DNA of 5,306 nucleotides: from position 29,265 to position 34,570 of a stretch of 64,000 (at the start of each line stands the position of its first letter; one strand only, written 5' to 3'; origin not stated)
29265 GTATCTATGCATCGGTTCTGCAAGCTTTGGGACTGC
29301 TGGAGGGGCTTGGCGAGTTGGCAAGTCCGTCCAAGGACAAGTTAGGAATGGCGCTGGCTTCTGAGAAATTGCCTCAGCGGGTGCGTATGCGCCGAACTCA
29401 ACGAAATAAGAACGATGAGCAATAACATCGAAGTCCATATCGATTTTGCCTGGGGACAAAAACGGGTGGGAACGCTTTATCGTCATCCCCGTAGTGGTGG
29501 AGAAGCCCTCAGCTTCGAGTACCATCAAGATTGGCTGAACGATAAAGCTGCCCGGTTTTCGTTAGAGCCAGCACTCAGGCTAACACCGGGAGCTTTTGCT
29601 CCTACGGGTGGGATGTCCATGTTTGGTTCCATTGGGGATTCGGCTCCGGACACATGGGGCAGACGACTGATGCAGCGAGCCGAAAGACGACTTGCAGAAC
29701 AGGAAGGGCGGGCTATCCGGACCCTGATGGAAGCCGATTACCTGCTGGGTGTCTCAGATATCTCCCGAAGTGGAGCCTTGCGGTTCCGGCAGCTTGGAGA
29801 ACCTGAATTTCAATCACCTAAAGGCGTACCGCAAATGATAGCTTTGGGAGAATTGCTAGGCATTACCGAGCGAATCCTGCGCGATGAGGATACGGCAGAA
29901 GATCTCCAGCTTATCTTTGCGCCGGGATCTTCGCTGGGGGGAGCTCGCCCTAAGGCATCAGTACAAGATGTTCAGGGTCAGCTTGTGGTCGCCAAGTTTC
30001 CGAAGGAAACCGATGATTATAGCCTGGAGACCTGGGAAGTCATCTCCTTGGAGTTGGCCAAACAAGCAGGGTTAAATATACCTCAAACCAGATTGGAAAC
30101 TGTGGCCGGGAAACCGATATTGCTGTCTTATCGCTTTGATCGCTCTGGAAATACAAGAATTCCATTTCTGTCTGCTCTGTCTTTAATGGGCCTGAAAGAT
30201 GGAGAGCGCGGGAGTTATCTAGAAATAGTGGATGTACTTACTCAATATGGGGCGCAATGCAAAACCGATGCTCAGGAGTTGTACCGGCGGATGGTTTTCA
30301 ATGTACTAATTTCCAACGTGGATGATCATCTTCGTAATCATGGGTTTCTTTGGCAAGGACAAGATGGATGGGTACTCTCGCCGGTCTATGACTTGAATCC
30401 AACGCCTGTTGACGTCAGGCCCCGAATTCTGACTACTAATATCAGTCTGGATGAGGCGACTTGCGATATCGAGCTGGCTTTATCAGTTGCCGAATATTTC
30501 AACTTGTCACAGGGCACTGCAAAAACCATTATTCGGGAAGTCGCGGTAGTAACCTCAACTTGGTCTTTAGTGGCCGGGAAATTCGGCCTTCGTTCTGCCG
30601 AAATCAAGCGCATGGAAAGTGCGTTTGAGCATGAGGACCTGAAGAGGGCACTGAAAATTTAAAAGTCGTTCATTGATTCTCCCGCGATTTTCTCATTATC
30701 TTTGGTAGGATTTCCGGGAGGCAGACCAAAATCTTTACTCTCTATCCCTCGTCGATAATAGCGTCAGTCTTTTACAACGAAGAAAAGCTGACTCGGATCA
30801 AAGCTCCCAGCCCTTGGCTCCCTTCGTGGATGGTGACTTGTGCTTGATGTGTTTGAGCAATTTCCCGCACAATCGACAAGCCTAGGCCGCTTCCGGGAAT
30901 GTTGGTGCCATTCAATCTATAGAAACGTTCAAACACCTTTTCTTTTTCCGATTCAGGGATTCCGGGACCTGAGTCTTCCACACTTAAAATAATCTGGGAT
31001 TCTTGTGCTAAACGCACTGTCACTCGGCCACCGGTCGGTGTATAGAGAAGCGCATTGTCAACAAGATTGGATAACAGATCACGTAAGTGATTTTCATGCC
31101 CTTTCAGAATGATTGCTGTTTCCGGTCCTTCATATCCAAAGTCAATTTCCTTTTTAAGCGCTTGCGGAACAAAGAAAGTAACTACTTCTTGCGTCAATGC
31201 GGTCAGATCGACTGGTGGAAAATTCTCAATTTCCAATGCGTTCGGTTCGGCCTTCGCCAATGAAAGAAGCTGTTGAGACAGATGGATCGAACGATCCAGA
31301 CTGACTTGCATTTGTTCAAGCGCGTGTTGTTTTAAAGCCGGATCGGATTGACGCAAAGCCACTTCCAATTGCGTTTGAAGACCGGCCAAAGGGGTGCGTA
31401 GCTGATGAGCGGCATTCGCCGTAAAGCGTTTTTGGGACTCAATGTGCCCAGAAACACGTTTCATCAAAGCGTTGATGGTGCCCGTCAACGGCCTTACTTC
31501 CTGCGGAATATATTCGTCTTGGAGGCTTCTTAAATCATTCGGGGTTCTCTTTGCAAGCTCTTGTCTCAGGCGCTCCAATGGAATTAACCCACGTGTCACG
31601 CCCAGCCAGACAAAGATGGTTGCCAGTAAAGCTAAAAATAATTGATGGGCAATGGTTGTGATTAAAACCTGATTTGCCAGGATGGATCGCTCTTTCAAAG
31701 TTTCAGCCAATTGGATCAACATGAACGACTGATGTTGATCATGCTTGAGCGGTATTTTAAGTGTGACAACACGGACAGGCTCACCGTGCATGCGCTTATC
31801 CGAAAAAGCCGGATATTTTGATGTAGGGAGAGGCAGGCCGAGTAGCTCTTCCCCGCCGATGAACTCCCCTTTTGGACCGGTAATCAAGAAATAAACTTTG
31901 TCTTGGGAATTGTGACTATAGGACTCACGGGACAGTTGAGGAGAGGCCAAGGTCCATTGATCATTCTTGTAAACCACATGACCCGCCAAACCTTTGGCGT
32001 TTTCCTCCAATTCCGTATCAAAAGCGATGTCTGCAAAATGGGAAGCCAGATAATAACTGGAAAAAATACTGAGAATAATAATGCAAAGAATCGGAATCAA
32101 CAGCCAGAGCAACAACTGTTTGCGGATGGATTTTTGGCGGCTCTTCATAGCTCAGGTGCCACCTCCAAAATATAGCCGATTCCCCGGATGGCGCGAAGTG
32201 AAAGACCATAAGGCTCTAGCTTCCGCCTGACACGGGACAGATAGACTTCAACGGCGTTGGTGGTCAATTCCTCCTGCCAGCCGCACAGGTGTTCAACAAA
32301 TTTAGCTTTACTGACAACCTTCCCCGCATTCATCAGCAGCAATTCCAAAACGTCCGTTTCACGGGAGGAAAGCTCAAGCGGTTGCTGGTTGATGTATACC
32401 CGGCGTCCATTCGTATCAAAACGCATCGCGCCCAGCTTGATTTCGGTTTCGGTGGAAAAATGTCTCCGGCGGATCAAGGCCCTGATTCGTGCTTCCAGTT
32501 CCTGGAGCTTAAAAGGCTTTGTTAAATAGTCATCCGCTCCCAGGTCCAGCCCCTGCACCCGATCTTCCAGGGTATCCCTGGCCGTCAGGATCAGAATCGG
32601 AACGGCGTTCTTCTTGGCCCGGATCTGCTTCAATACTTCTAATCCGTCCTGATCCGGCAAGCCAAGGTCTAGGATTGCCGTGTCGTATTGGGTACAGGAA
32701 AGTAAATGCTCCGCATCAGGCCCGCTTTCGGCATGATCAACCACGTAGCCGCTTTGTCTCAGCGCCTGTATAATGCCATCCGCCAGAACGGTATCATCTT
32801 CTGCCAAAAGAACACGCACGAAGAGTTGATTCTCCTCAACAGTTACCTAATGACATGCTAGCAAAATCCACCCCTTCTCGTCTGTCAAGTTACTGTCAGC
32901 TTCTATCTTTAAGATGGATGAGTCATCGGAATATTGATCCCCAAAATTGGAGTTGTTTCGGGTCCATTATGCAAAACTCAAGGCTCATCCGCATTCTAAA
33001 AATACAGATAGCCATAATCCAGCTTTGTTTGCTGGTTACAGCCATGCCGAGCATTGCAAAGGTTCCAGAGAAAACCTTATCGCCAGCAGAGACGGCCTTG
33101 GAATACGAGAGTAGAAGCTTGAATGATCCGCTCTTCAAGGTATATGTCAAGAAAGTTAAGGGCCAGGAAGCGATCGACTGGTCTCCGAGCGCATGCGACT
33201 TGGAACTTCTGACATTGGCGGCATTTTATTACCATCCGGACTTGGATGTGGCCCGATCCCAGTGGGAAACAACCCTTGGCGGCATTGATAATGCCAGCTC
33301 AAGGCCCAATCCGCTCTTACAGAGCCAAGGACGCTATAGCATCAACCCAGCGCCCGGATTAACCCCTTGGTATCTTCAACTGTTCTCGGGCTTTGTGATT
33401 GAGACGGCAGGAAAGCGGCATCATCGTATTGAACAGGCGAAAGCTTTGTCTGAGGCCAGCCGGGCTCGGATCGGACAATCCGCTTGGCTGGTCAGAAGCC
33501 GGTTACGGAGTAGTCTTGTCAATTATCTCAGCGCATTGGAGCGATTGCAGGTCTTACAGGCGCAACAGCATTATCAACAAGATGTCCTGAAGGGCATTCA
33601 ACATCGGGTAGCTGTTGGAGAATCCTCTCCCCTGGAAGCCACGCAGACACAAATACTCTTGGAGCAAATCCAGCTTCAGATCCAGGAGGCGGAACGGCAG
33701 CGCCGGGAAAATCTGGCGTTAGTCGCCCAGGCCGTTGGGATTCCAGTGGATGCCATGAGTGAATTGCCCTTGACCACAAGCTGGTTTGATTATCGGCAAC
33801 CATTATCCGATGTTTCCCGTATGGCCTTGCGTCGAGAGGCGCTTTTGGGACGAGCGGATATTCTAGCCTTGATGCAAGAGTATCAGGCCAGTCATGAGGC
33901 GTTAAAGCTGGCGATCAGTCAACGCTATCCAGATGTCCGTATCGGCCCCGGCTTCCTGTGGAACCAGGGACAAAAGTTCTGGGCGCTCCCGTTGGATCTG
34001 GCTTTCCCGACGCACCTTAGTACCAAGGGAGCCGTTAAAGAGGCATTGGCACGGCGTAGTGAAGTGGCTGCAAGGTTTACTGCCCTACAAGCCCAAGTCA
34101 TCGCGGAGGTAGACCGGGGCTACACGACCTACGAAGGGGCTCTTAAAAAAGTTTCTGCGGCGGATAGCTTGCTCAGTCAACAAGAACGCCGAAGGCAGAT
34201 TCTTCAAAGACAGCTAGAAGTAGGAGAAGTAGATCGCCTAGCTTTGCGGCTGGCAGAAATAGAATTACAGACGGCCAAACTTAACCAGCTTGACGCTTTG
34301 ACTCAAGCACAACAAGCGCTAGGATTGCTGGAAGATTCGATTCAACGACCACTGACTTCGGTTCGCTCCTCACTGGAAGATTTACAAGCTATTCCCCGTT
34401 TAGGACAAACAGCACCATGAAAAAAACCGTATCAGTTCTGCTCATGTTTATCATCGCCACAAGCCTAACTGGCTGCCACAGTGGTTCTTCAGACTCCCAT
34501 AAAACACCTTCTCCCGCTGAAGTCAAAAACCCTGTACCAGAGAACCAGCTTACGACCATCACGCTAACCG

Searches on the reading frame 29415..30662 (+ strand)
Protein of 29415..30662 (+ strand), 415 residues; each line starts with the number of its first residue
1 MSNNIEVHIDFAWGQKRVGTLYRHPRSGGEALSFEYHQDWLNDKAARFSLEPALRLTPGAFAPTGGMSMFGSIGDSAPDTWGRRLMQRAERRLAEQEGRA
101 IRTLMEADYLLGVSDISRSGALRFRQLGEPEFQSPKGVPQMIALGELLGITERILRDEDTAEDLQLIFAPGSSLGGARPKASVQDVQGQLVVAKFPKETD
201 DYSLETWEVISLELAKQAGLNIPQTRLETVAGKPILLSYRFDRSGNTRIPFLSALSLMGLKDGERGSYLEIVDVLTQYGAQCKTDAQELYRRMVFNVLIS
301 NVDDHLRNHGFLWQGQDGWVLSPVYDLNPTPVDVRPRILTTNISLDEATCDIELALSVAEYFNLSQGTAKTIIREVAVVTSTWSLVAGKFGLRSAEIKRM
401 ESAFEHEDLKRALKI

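Call 85: search_protein_families(library=pfam, proteins=[window:29415-30662:+], max_evalue=0.00001)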
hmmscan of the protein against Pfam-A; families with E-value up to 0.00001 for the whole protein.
window:29415-30662:+ (415 aa): 1 family
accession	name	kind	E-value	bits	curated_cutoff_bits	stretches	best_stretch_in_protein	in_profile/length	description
PF07804.18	HipA_C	-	4e-46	157.8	30.5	1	172-383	1-213/213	HipA-like C-terminal domain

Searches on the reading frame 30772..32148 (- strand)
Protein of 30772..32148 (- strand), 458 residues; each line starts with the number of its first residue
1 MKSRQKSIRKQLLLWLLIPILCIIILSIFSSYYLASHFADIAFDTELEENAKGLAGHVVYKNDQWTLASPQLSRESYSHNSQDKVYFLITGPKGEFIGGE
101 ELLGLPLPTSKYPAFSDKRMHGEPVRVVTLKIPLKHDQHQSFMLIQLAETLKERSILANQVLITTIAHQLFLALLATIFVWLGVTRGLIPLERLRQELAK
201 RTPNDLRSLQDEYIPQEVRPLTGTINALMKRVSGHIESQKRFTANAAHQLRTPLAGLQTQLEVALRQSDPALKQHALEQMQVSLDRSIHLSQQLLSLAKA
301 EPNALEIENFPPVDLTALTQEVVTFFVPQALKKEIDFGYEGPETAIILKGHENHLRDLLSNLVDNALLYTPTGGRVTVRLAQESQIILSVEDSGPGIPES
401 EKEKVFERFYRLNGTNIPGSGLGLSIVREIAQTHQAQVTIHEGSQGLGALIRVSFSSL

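Call 85: search_protein_families(library=pfam, proteins=[window:30772-32148:-], max_evalue=0.00001)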
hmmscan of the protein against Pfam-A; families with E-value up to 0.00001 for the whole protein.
window:30772-32148:- (458 aa): 3 families
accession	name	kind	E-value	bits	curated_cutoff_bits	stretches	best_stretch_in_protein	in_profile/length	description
PF08521.16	2CSK_N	-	6.9e-30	104.4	23.2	1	21-160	2-139/140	Two-component sensor kinase N-terminal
PF02518.31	HATPase_c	-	3.1e-24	86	26.4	1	351-453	2-105/111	Histidine kinase-, DNA gyrase B-, and HSP90-like ATPase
PF00512.31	HisKA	-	1.1e-12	48.2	26.9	1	239-302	2-65/66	His Kinase A (phospho-acceptor) domain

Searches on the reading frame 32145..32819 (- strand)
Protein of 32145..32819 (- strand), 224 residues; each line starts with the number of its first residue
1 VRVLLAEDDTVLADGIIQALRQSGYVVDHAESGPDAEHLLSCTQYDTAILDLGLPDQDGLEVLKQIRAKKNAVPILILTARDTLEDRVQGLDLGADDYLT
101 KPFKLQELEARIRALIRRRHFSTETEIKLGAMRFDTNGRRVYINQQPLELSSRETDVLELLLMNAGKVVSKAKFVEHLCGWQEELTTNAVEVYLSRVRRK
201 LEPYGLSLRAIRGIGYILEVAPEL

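Call 85: search_protein_families(library=pfam, proteins=[window:32145-32819:-], max_evalue=0.00001)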
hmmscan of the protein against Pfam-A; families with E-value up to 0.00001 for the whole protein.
window:32145-32819:- (224 aa): 2 families
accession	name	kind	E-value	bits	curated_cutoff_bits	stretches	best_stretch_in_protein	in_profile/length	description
PF00072.30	Response_reg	-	6.3e-30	104.1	30.2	1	3-113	1-111/111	Response regulator receiver domain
PF00486.34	Trans_reg_C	-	4.7e-18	65.5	26.2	1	146-218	2-77/77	Transcriptional regulatory protein, C terminal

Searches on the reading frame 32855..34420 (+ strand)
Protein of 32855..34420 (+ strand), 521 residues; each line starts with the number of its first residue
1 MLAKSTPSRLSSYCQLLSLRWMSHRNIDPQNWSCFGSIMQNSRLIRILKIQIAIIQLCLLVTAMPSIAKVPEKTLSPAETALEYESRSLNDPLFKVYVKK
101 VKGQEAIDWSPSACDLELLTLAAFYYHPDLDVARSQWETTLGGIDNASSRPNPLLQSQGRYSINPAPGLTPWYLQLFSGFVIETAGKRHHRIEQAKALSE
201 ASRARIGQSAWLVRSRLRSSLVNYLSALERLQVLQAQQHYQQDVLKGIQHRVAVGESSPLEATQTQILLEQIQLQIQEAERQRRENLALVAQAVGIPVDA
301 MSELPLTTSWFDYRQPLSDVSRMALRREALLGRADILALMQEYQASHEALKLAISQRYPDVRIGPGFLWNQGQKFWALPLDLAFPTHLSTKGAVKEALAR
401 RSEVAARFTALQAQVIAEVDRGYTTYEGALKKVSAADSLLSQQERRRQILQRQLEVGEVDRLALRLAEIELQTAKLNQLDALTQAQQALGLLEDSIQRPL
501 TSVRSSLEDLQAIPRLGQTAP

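Call 85: search_protein_families(library=pfam, proteins=[window:32855-34420:+], max_evalue=0.00001)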
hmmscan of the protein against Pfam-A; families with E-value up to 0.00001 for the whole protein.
window:32855-34420:+ (521 aa): 1 family
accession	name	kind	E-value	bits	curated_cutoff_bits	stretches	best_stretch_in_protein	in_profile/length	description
PF02321.23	OEP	-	5e-31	108.4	22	2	325-493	4-183/187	Outer membrane efflux protein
